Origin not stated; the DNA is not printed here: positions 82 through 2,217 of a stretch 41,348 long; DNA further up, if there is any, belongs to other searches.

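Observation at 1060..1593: Mini-intein inserted at the catalytic cysteine of a mobile-element-encoded nucleotide-sugar dehydrogenase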

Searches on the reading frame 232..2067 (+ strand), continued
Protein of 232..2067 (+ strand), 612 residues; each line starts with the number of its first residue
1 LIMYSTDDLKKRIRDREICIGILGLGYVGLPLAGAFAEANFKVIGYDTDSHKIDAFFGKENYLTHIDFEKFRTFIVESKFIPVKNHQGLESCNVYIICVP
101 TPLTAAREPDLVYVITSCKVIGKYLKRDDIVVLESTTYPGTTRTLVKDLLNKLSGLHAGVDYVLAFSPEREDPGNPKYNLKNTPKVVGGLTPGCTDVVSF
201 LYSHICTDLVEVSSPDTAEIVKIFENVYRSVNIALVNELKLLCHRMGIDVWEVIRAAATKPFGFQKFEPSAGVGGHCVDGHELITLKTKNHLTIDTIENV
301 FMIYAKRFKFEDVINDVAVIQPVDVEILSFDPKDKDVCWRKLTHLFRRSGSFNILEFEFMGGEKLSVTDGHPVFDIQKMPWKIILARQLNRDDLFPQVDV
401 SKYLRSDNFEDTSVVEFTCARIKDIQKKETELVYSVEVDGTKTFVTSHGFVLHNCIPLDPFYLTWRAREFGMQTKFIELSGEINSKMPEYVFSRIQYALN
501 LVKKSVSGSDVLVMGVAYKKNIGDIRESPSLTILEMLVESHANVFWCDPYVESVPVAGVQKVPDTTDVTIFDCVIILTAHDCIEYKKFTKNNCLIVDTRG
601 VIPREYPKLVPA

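Call 15: search_dna_similar(query=window:232-2067:+, collection=phages, mode=protein, max_rows=30)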
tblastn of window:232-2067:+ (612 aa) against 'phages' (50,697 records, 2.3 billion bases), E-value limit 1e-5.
Records with a match: 30; places in all: 33; records where one place covers at least 80% of the query: 0.
Best place of each record, by identity: <60% 30.
By first word of the organism name: Maribacter 8; Salmonella 3; Bacteriophage 3; Listeria 3; Aphanizomenon 2; Acinetobacter 2; Staphylococcus 2; Bacillus 2; Pseudomonas 2; Planktothrix 1; and 2 more.
By host as written in the record: Maribacter forsetii DSM18668 8; - 7; Homo sapiens 2; Staphylococcus aureus 2; Bacillus subtilis W-23-S(r); Bacillus licheniformis ATCC 9945a 2; Listeria monocytogenes 2; Aphanizomenon flos-aquae 1; Planktothrix agardhii 1; and 5 more.
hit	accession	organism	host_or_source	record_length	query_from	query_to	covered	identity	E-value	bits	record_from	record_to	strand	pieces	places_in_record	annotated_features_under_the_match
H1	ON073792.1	Aphanizomenon phage Yong-DA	Aphanizomenon flos-aquae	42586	5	599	72%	43.8%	1e-63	362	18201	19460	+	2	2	GDP-mannose 6-dehydrogenase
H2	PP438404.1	Aphanizomenon phage Afl-JY11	Aphanizomenon flos-aquae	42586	5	599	72%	43.8%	1e-63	362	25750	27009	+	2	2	nucleotide sugar dehydrogenase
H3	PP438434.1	Planktothrix phage Pag-JY44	Planktothrix agardhii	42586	5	599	72%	43.8%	1e-63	362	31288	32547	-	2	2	nucleotide sugar dehydrogenase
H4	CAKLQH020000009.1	Acinetobacter phage MD-2021a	not known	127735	16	581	65%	34.5%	2e-41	238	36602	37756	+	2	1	vipA: VI polysaccharide biosynthesis protein VipA/tviB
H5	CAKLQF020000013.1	Acinetobacter phage MD-2021a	not known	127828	16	581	65%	34.5%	2e-41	238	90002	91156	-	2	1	vipA: VI polysaccharide biosynthesis protein VipA/tviB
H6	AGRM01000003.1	Salmonella enterica subsp. houtenae str. ATCC BAA-1581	Homo sapiens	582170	20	601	67%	32.5%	2e-40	225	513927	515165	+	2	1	nucleotide sugar dehydrogenase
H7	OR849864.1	Staphylococcus phage SA 1298 Kay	Staphylococcus aureus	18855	22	606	70%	30.7%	6e-30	196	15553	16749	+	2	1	record has no annotation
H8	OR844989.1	Staphylococcus phage SA 1306 Kay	Staphylococcus aureus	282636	22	606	70%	30.7%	6e-30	196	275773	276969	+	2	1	record has no annotation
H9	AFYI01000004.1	Salmonella enterica subsp. enterica serovar Infantis str. ...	Homo sapiens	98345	20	278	42%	36.7%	1e-40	165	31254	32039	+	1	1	nucleotide sugar dehydrogenase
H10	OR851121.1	Salmonella phage S.Kent 1-2-1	Salmonella enterica subsp. enterica ...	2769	20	278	42%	36.7%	1e-40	164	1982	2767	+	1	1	record has no annotation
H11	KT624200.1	Bacillus phage SP-15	Bacillus subtilis W-23-S(r); Bacillus ...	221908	20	337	52%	25.2%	5e-11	72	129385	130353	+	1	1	UDP-glucose dehydrogenase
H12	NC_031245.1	Bacillus phage SP-15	Bacillus subtilis W-23-S(r); Bacillus ...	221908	20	337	52%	25.2%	5e-11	72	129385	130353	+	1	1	UDP-glucose dehydrogenase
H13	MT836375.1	Bacteriophage sp.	human fecal samples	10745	1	291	48%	27.5%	4e-19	98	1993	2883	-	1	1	record has no annotation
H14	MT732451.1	Maribacter phage Molly_1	Maribacter forsetii DSM18668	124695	20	288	44%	28.3%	2e-15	86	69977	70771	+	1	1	NAD-binding, UDP-glucose/GDP-mannose dehydrogenase family protein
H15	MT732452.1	Maribacter phage Molly_2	Maribacter forsetii DSM18668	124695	20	288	44%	28.3%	2e-15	86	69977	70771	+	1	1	NAD-binding, UDP-glucose/GDP-mannose dehydrogenase family protein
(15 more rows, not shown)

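Call 19: find_encoding_contigs(protein=window:238-2067:+, flank=10000, max_places=6)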
Protein window:238-2067:+ (610 aa): 1 contig read that carries it; 1 place shown.
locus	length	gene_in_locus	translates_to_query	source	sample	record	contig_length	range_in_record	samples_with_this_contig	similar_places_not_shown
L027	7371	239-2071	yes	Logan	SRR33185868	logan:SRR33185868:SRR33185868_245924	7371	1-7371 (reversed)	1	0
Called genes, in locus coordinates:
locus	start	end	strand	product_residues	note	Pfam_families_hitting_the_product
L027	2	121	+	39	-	?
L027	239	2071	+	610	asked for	PF03446:NAD_binding_2 (weak), PF03721:UDPG_MGDP_dh_N, PF00984:UDPG_MGDP_dh, PF14890:Intein_splicing (weak), PF03720:UDPG_MGDP_dh_C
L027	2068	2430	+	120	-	-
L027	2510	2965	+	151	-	-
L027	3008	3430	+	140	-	-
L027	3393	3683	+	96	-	-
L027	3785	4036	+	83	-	-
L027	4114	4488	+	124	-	-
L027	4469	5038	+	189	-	-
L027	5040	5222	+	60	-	-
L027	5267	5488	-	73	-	-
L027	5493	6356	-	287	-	-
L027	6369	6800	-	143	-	-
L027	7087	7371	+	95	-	?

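Call 20: find_encoding_contigs(protein=P0001, flank=10000, max_places=6)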
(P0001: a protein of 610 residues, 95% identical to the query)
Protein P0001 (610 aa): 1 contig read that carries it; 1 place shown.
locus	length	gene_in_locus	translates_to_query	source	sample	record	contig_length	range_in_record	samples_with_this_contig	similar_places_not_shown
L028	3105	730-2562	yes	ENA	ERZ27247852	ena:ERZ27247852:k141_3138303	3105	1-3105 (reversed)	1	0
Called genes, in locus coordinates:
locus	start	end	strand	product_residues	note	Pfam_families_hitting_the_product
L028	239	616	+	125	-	-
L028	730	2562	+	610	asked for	PF03446:NAD_binding_2 (weak), PF03721:UDPG_MGDP_dh_N, PF00984:UDPG_MGDP_dh, PF14890:Intein_splicing (weak), PF03720:UDPG_MGDP_dh_C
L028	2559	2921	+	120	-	-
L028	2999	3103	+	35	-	?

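Call 57: list_cluster_members(proteins=[P0004, P0023, P0008, P0009, P0017, P0022, P0029, P0033, P0001])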
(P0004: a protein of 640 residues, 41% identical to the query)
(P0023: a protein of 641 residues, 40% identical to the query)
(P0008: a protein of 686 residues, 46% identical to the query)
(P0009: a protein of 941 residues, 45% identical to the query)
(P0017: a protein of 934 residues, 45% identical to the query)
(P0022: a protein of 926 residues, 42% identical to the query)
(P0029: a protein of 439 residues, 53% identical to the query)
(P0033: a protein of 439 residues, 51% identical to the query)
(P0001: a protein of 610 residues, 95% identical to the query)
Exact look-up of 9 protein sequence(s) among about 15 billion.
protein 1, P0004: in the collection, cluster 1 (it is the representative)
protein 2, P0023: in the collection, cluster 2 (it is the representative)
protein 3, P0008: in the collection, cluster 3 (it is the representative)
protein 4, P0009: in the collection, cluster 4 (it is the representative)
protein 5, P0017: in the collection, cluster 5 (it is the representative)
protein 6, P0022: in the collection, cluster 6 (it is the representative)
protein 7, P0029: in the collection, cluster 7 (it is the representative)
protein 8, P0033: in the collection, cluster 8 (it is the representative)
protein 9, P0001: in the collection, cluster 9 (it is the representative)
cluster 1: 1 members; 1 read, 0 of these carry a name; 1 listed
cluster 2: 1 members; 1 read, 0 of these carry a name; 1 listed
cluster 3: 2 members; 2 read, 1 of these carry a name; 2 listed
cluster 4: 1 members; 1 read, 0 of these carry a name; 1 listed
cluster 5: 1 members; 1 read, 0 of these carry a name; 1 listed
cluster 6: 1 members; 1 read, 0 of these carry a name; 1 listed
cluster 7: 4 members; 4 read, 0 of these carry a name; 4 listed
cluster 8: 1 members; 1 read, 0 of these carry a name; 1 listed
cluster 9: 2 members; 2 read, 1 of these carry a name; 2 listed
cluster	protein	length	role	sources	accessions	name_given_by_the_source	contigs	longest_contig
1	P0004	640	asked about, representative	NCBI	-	-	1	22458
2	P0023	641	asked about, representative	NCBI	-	-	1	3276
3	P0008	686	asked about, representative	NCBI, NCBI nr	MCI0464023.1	MAG: nucleotide sugar dehydrogenase [Gemmataceae bacterium] | nucleotide sugar dehydrogenase [Gemmataceae bacterium]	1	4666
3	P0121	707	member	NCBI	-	-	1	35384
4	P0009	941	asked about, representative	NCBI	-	-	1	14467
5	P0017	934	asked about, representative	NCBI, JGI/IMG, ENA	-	-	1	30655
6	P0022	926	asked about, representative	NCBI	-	-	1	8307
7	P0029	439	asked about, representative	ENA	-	-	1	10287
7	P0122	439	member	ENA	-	-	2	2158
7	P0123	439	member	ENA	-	-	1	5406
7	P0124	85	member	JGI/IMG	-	-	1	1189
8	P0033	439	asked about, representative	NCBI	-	-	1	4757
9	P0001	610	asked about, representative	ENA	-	-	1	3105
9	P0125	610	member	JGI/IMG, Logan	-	nucleotide sugar dehydrogenase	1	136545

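Call 59: find_encoding_contigs(protein=P0004, flank=8000, max_places=3)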
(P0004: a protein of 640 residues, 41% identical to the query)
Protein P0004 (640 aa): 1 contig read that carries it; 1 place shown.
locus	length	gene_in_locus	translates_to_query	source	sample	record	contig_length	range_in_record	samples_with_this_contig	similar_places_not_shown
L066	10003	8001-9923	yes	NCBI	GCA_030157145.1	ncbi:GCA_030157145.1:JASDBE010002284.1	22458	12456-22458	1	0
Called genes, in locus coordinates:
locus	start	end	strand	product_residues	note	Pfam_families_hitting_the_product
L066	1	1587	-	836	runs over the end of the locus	PF01315:Ald_Xan_dh_C, PF02738:MoCoBD_1, PF20256:MoCoBD_2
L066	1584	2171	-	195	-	PF00111:Fer2, PF13085:Fer2_3 (faint), PF01799:Fer2_2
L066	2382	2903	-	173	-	PF00375:SDF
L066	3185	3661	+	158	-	-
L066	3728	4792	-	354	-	PF00691:OmpA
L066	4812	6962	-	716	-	PF07495:Y_Y_Y (faint), PF17802:SpaA (faint), PF17210:SdrD_B, PF17210:SdrD_B, PF17210:SdrD_B, PF13620:CarboxypepD_reg (weak), PF17210:SdrD_B (weak), PF13620:CarboxypepD_reg (weak), +6 more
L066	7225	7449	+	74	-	PF04014:MazE_antitoxin, PF15937:PrlF_antitoxin (weak)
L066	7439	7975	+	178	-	PF02452:PemK_toxin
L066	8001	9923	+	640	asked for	PF03446:NAD_binding_2, PF03721:UDPG_MGDP_dh_N, PF00984:UDPG_MGDP_dh, PF14890:Intein_splicing, PF03720:UDPG_MGDP_dh_C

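Call 67: search_protein_families(library=pfam, proteins=[L002:5953-8712:+, L002:609-1865:+, L002:1880-3103:+, L002:3391-5682:+, L002:11046-13061:+, L002:10487-11095:+], max_evalue=0.0001)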
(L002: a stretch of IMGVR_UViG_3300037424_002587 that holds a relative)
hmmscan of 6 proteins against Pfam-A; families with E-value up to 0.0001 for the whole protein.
L002:5953-8712:+ (920 aa): 6 families
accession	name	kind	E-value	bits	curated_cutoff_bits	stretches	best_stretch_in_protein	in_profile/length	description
PF03721.20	UDPG_MGDP_dh_N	-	2.3e-37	128.8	27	1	29-200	3-181/187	UDP-glucose/GDP-mannose dehydrogenase family, NAD binding domain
PF00984.24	UDPG_MGDP_dh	-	1e-24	86.9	25.4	1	221-292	2-75/94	UDP-glucose/GDP-mannose dehydrogenase family, central domain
PF03720.21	UDPG_MGDP_dh_C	-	7.7e-17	62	30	1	811-909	1-101/103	UDP-glucose/GDP-mannose dehydrogenase family, UDP binding domain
PF14890.11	Intein_splicing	-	4.4e-12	46.5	35.8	1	314-754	10-155/155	Intein splicing domain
PF14528.11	LAGLIDADG_3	-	3.6e-09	37.2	22.5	0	601-667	2-55/82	LAGLIDADG-like domain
PF03446.21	NAD_binding_2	-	8.2e-08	32.9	21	1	29-150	2-103/161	NAD binding domain of 6-phosphogluconate dehydrogenase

L002:609-1865:+ (419 aa): 2 families
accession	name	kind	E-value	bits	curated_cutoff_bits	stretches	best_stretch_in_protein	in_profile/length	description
PF01385.25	OrfB_IS605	-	2.5e-15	57.2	30.5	1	175-291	10-116/120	Probable transposase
PF07282.18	Cas12f1-like_TNB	-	1.3e-08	35.3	26.3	1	313-384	1-60/60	Cas12f1-like, TNB domain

L002:1880-3103:+ (408 aa): 0 families

L002:3391-5682:+ (764 aa): 4 families
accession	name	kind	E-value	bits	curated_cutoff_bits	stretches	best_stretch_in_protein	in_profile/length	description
PF07724.20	AAA_2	-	2.7e-24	86.5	27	1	481-665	16-166/166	AAA domain (Cdc48 subfamily)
PF06689.19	zf-C4_ClpX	-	5.5e-13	49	27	1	10-42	2-35/39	ClpX C4-type zinc finger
PF10431.15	ClpB_D2-small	-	4e-11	43.2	21.9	1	671-748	1-74/81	C-terminal, D2-small domain, of ClpB protein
PF00004.35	AAA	-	1.5e-07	32.4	21.2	1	482-576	12-96/131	ATPase family associated with various cellular activities (AAA)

L002:11046-13061:+ (672 aa): 3 families
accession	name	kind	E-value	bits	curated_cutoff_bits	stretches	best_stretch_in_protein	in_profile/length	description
PF13177.12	DNA_pol3_delta2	-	2.1e-29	103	27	1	326-480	1-159/161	DNA polymerase III, delta subunit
PF00004.35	AAA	-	2.8e-07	31.5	21.2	1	347-477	1-127/131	ATPase family associated with various cellular activities (AAA)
PF05496.18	RuvB_N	-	9.5e-06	25.9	27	1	317-369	2-58/159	Holliday junction DNA helicase RuvB P-loop domain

L002:10487-11095:+ (203 aa): 0 families

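Call 78: search_dna_similar(query=P0006, collection=plasmids, mode=protein, max_evalue=1e-10, max_rows=15)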
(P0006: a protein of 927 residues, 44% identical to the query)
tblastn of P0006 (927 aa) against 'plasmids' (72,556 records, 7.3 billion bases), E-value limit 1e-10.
Records with a match: 942; places in all: 1028; records where one place covers at least 80% of the query: 0.
Best place of each record, by identity: 60-80% 4; <60% 938.
By first word of the organism name: Rhizobium 139; Ralstonia 132; Phaeobacter 115; Sinorhizobium 84; Bacillus 55; Streptomyces 34; Azospirillum 29; Leisingera 21; Shigella 21; Bacteroides 14; and 114 more.
By predicted mobility (MOB-suite, as given by PLSDB): non-mobilizable 613; mobilizable 238; conjugative 91.
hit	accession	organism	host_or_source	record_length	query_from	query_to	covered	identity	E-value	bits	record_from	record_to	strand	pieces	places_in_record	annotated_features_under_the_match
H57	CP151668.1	Isosphaeraceae bacterium EP7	-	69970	9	927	48%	73.9%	5e-108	637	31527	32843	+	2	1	none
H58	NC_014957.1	Isosphaera pallida ATCC 43644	algal mat from Kah-nee-tah hot spring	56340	5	921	47%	63.8%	8e-90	533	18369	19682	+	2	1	nucleotide sugar dehydrogenase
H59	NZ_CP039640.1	Azospirillum sp. TSH100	soil,soil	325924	17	927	47%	60.4%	2e-83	489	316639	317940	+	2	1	nucleotide sugar dehydrogenase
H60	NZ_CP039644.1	Azospirillum sp. TSA2s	Soil,rice paddy soil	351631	14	927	47%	59.8%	6e-83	487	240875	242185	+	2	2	nucleotide sugar dehydrogenase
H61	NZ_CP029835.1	Azospirillum ramasamyi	single cell,Cow dung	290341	14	926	47%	59.9%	1e-81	483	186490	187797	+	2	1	nucleotide sugar dehydrogenase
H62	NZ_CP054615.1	Azospirillum oryzae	cell culture,soil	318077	17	927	47%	60.2%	7e-84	490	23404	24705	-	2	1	nucleotide sugar dehydrogenase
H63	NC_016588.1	Azospirillum lipoferum 4B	-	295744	14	927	47%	59.6%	2e-83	481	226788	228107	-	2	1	nucleotide sugar dehydrogenase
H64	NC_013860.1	Azospirillum sp. B510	-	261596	14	927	47%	59.6%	2e-81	481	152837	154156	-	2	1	nucleotide sugar dehydrogenase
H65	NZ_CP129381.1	Rhizobium sp. SSA_523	single cell,Sea water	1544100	14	927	47%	59.3%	9e-87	491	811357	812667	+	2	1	none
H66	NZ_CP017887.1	Pseudomonas frederiksbergensis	whole organism,glacial stream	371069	19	927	54%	50.6%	5e-80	480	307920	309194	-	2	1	wbpA: UDP-N-acetyl-D-glucosamine 6-dehydrogenase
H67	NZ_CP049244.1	Allorhizobium pseudoryzae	cell culture,soil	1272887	8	927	48%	57.6%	2e-85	466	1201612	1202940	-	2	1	none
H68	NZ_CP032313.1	Pannonibacter phragmitetus BB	cell culture,soil under ...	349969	15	927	47%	57.9%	1e-89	500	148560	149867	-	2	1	nucleotide sugar dehydrogenase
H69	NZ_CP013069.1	Pannonibacter phragmitetus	Homo sapiens,blood, liver abscess ...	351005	15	927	47%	57.9%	3e-89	498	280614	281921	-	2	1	nucleotide sugar dehydrogenase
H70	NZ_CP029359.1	Azospirillum thermophilum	cell culture,hot spring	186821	14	918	46%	58.7%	1e-83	484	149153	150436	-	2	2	nucleotide sugar dehydrogenase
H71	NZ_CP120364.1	Sinorhizobium kummerowiae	Kummerowia stipulacea,Pure culture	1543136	14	920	46%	58.4%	4e-86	488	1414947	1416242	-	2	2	none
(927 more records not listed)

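Call 81: search_protein_families(library=pfam, proteins=[L028:239-613:+], max_evalue=0.01)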
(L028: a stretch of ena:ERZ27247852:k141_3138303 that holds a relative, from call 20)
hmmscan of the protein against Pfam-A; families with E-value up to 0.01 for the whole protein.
L028:239-613:+ (125 aa): 0 families
